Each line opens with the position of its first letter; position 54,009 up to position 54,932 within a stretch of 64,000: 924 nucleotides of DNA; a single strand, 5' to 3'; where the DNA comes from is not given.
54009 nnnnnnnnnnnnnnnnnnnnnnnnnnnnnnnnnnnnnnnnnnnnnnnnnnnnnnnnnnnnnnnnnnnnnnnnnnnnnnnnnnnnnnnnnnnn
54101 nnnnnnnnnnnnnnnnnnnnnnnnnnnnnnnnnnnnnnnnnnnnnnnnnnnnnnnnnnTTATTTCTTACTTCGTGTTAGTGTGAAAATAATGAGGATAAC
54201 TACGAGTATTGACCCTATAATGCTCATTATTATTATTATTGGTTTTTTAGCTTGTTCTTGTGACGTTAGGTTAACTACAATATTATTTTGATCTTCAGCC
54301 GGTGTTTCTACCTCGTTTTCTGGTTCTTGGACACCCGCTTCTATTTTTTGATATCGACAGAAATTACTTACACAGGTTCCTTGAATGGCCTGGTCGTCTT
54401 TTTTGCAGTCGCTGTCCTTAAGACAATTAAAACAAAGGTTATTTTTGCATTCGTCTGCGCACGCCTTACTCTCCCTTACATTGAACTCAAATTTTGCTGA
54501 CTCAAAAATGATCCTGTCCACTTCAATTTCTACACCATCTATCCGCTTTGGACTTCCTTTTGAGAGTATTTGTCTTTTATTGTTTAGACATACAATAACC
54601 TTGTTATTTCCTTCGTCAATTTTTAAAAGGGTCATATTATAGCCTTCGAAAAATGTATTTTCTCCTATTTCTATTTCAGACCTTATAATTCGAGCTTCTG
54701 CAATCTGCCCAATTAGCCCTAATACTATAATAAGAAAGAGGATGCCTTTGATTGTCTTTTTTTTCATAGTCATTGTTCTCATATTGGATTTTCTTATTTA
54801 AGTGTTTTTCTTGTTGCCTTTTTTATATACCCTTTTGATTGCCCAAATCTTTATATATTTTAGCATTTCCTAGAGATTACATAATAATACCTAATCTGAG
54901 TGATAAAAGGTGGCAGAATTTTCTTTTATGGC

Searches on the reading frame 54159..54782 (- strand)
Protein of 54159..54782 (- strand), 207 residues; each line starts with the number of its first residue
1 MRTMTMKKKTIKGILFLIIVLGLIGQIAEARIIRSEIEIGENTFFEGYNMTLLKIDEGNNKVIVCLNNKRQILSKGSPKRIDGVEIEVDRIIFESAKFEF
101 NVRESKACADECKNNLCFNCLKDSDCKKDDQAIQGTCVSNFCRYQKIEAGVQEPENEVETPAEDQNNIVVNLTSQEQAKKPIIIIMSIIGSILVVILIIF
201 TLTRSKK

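Call 30: find_encoding_contigs(protein=window:54159-54782:-, flank=10000, max_places=6)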
Protein window:54159-54782:- (207 aa): 14 contigs read that carry it; 6 places shown.
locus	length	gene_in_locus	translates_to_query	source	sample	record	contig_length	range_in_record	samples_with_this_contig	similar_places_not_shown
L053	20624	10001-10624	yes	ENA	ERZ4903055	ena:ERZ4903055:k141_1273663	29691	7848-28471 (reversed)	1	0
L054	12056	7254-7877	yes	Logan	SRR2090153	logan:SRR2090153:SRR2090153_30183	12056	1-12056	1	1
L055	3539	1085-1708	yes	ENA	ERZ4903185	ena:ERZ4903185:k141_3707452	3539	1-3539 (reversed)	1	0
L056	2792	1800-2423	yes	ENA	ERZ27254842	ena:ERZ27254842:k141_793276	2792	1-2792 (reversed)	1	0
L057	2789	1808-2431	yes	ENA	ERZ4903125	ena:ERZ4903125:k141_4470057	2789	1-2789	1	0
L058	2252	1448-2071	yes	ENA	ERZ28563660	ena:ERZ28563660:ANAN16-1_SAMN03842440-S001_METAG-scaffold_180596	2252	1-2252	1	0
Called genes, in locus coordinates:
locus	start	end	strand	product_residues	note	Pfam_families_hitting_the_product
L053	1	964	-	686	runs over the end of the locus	PF13476:AAA_23, PF02463:SMC_N (weak)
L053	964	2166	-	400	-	PF00149:Metallophos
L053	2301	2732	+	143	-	PF00293:NUDIX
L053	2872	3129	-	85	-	-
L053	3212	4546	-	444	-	PF12706:Lactamase_B_2 (weak), PF00753:Lactamase_B (weak), PF22505:RNase_J_b_CASP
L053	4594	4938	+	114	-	PF02643:DUF192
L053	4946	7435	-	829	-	PF24517:CBM96 (weak)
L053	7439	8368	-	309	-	PF01544:CorA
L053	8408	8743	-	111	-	-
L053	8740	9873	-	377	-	-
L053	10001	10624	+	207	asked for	-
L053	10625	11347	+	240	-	PF13482:RNase_H_2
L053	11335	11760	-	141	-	PF14464:Prok-JAB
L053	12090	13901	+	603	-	PF00009:GTP_EFTU, PF01926:MMR_HSR1, PF22042:EF-G_D2 (faint), PF03144:GTP_EFTU_D2 (weak), PF11987:IF-2, PF14578:GTP_EFTU_D4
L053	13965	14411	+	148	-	PF01092:Ribosomal_S6e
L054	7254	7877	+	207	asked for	-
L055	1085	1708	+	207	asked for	-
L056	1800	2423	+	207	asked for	-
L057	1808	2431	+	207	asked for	-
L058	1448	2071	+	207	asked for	-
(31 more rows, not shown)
